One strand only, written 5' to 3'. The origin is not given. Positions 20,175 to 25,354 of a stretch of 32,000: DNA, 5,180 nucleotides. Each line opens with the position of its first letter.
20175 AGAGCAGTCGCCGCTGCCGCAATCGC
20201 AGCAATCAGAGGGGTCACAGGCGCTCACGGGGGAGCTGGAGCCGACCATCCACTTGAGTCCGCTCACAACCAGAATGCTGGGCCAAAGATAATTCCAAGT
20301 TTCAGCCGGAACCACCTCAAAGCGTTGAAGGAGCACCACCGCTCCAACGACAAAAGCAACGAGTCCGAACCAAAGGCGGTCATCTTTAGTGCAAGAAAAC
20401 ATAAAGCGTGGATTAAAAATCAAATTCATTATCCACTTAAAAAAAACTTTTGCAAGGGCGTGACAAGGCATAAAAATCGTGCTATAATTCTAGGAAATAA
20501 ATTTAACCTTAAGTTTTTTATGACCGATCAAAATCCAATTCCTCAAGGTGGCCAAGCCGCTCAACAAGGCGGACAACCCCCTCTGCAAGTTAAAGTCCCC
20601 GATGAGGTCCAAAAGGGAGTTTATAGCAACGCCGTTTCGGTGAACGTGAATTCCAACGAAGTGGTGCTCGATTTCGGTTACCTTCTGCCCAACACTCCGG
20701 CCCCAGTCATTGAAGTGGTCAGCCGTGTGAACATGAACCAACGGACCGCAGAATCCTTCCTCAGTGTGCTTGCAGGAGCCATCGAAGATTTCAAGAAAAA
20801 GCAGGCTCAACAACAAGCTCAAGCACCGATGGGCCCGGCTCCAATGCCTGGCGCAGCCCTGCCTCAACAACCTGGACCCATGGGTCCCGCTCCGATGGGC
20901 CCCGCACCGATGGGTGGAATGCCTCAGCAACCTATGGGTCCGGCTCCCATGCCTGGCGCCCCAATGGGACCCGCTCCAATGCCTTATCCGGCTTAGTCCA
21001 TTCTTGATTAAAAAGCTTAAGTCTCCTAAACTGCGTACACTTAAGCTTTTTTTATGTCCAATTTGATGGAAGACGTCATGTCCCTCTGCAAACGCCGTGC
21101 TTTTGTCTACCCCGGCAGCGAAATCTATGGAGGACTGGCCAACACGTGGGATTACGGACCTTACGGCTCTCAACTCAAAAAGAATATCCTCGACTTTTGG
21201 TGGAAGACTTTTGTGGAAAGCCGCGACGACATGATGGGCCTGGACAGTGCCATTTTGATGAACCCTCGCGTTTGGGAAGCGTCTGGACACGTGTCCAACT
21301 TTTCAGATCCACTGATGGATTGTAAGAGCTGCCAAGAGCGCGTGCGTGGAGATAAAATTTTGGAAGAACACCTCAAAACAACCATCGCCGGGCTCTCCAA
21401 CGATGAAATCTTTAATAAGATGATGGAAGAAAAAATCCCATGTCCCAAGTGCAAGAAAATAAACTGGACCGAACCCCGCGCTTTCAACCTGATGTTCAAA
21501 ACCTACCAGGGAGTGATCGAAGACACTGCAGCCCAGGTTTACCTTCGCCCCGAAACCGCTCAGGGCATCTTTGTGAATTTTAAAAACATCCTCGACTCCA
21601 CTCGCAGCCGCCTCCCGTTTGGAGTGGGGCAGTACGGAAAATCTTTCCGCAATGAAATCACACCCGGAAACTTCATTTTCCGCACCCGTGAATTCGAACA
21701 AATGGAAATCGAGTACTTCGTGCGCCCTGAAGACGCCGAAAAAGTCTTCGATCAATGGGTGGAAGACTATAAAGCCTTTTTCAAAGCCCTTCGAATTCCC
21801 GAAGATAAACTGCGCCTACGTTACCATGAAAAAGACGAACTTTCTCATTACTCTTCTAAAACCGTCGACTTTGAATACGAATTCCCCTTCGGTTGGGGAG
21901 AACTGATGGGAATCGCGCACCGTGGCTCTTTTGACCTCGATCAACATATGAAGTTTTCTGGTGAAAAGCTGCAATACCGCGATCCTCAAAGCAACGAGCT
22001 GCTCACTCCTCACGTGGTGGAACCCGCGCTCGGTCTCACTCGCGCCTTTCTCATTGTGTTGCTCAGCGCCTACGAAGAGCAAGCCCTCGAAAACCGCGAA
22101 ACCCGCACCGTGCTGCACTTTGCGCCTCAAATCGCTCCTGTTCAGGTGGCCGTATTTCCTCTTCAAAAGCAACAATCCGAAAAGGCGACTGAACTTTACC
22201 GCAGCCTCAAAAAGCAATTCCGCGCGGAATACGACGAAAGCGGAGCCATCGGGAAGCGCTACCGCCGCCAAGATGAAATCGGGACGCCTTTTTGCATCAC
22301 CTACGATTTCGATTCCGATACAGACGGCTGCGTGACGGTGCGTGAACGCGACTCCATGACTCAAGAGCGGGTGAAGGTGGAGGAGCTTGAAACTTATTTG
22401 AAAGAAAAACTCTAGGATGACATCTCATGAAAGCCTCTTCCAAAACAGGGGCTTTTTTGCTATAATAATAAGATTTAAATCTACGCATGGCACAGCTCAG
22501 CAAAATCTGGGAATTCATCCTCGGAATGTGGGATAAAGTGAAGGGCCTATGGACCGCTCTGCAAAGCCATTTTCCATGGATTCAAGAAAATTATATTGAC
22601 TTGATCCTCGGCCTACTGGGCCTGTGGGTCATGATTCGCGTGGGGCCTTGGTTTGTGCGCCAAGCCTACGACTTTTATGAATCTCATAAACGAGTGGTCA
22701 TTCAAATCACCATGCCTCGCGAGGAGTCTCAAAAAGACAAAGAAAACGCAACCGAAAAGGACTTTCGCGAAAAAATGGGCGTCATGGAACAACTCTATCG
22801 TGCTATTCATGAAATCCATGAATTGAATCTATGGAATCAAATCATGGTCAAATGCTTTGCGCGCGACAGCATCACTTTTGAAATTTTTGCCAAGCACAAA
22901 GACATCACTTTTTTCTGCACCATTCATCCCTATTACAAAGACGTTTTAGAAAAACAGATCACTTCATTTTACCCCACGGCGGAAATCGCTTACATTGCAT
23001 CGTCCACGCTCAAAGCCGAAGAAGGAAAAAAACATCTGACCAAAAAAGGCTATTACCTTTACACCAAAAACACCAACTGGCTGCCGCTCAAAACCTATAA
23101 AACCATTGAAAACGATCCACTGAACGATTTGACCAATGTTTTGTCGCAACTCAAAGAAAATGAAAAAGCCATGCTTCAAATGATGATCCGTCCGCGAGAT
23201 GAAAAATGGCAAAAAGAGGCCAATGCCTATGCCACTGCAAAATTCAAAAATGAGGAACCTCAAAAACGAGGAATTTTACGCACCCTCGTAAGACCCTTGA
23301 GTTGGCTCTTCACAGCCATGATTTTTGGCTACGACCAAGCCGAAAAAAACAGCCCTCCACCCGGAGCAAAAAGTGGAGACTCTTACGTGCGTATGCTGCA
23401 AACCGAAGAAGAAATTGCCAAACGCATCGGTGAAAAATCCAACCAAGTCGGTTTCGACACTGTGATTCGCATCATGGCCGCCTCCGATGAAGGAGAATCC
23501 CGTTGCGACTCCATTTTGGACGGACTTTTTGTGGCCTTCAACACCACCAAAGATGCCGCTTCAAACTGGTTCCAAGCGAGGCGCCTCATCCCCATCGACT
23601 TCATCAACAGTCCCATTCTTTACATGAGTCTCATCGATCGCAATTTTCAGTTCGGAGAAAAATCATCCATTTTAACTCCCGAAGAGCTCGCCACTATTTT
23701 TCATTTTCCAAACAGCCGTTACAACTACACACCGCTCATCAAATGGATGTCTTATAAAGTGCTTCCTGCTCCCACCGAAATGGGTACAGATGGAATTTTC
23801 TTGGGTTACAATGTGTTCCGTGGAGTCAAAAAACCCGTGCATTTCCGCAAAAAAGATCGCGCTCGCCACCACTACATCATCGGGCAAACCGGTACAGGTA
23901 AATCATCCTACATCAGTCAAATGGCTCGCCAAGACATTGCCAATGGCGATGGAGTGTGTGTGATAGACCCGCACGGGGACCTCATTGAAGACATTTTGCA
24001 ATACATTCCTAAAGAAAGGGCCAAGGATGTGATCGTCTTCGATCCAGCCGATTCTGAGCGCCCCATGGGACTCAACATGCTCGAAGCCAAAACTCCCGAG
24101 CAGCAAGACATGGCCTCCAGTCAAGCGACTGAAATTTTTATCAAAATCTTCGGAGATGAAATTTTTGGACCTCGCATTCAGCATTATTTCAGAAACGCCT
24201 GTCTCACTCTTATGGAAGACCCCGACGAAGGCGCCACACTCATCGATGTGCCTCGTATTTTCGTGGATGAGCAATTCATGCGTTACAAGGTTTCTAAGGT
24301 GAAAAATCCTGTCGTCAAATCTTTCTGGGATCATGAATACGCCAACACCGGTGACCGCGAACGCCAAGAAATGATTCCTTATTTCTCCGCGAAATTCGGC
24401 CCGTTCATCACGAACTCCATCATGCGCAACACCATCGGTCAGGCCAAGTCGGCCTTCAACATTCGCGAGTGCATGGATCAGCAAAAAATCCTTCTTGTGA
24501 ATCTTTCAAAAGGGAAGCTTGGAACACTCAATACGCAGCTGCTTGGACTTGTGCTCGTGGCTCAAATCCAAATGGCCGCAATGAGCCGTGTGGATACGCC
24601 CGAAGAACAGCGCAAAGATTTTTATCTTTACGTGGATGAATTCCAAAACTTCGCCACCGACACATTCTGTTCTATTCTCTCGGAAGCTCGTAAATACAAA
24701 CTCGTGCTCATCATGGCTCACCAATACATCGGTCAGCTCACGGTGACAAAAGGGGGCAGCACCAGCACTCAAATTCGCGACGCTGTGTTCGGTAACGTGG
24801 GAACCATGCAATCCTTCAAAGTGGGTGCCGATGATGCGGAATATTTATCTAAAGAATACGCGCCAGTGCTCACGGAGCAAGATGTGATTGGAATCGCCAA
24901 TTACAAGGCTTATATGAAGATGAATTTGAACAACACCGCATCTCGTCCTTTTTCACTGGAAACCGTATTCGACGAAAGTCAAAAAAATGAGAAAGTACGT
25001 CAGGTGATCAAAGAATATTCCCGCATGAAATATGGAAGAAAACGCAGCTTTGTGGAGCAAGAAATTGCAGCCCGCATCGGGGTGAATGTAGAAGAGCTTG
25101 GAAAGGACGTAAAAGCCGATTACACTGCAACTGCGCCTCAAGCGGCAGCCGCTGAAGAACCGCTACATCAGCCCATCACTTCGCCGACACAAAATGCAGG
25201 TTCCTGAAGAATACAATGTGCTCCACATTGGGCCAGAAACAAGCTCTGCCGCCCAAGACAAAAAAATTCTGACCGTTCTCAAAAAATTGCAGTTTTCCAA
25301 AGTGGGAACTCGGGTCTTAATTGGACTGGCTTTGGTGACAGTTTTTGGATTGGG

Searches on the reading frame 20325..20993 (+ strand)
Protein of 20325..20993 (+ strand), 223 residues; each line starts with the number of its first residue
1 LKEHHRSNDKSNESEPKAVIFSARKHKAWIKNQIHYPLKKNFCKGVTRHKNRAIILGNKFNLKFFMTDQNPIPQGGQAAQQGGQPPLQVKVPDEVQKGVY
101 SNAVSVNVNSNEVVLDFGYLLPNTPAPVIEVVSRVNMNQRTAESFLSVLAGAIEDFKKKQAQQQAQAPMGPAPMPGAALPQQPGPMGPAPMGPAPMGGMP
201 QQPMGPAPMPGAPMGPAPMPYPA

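Call 6: search_protein_families(library=pfam, proteins=[window:20325-20993:+], max_evalue=0.001)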
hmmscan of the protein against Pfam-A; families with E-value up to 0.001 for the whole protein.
window:20325-20993:+ (223 aa): 1 family
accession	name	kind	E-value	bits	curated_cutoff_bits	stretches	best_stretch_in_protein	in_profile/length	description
PF11950.13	DUF3467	-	5.4e-10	39.6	25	1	83-158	11-85/92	Protein of unknown function (DUF3467)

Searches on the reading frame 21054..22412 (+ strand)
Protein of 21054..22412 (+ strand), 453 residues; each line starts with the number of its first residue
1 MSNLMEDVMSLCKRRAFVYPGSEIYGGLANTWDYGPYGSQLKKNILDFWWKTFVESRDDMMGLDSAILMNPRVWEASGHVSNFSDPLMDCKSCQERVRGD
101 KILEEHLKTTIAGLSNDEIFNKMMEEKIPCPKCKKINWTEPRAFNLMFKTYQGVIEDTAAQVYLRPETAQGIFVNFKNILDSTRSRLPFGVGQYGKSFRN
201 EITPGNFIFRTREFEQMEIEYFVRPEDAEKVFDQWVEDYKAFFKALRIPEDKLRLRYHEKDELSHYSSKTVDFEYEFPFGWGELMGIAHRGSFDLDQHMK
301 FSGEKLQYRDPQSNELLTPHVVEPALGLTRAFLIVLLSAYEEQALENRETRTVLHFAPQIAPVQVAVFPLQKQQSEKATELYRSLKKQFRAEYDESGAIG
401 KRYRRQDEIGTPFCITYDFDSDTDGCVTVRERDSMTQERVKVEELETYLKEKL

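Call 6: search_protein_families(library=pfam, proteins=[window:21054-22412:+], max_evalue=0.001)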
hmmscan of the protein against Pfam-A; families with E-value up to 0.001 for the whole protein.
window:21054-22412:+ (453 aa): 2 families
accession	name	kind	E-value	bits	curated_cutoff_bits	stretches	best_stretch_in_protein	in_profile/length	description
PF03129.25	HGTP_anticodon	-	6.8e-22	77.9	21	1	364-452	1-94/94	Anticodon binding domain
PF00587.30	tRNA-synt_2b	-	6.3e-16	59.4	29.3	1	157-336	6-176/179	tRNA synthetase class II core domain (G, H, P, S and T)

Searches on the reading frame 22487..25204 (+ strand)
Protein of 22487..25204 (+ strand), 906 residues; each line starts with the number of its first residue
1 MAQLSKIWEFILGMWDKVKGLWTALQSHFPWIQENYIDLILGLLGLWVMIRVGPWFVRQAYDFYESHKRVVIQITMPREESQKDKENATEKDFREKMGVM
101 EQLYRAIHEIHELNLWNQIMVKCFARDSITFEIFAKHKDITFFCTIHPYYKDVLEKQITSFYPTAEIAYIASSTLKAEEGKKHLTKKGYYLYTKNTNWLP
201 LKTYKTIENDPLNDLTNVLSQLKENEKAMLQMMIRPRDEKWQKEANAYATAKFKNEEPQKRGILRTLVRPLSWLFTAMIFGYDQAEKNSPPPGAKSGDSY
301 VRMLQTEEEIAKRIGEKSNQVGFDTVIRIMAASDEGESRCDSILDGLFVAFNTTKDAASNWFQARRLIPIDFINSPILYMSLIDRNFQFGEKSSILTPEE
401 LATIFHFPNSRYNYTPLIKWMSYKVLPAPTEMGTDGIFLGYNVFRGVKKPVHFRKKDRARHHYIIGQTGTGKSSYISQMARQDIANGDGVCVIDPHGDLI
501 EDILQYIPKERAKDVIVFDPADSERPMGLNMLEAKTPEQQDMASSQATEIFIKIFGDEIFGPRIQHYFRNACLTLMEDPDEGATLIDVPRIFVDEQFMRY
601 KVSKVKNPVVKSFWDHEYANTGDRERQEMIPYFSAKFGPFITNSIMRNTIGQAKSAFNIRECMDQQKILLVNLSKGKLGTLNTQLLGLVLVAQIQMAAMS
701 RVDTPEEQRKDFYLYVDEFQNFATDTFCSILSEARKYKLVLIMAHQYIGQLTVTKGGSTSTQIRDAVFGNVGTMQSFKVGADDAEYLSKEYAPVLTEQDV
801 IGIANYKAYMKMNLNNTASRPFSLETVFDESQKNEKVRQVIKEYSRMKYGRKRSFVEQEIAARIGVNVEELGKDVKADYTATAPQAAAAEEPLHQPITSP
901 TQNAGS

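Call 6: search_protein_families(library=pfam, proteins=[window:22487-25204:+], max_evalue=0.001)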
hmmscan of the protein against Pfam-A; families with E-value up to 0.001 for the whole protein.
window:22487-25204:+ (906 aa): 4 families
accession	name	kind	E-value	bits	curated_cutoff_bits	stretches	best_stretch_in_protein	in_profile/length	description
PF10412.15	TrwB_AAD_bind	-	1.7e-12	47.4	20.5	1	453-767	9-302/387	Type IV secretion-system coupling protein DNA-binding domain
PF01935.23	DUF87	-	1.7e-05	25.4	23.2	1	453-519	16-80/220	Helicase HerA, central domain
PF12696.13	TraG-D_C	-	0.00017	22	22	1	713-789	3-77/126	TraM recognition site of TraD and TraG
PF25199.1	nSTAND_NTPase5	-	0.00089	19.5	34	0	453-522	35-106/145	Novel STAND NTPase 5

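Call 9: search_protein_families(library=ncbifam, proteins=[window:22487-25204:+], max_evalue=0.01)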
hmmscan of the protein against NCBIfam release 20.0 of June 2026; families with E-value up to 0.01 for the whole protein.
window:22487-25204:+ (906 aa): 9 families
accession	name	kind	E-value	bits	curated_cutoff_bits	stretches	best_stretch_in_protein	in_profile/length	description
TIGR03743.1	SXT_TraD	subfamily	1.2e-13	50.4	366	1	440-532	153-251/636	conjugative transfer system coupling protein TraD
NF045973.1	conju_CD1115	equivalog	1.4e-09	37.3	250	1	446-547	11-111/442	VirD4-like conjugal transfer protein, CD1115 family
TIGR03754.1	conj_TOL_TraD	equivalog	3.4e-08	32.5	647.55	1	448-505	169-224/643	type IV conjugative transfer system coupling protein TraD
NF053655.1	CedD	equivalog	2.7e-06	26.3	600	1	445-508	207-270/527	DNA-translocating ATPase CedD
TIGR02759.1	TraD_Ftype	equivalog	4.1e-05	22.5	521.35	0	688-767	385-465/566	type IV conjugative transfer system coupling protein TraD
NF041447.1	TrbC_conju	equivalog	0.00011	20.8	800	1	417-495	87-165/685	F-type conjugative transfer protein TrbC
NF045975.1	VirB4_plasma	equivalog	0.0014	16.4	590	1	463-496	519-552/894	Mbov_0397 family ICE element conjugal transfer ATPase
NF041017.1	DNA_import_CedB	equivalog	0.0039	15.9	700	1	421-504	239-321/590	DNA import protein CedB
NF040819.1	helicase_HerA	equivalog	0.0064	15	970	0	459-502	156-200/561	DNA double-strand break repair helicase HerA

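Call 36: search_solved_structures(query=window:22487-25204:+, max_evalue=0.001)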
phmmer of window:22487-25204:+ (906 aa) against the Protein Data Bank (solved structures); distinct sequences matched with E-value up to 0.001: 2.
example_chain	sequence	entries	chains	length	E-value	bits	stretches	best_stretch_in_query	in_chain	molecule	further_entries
1gl6_A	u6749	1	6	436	1.4e-05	26.3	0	458-502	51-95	ATPASE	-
1e9r_A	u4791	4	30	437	1.4e-05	26.3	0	458-502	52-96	CONJUGAL TRANSFER PROTEIN TRWB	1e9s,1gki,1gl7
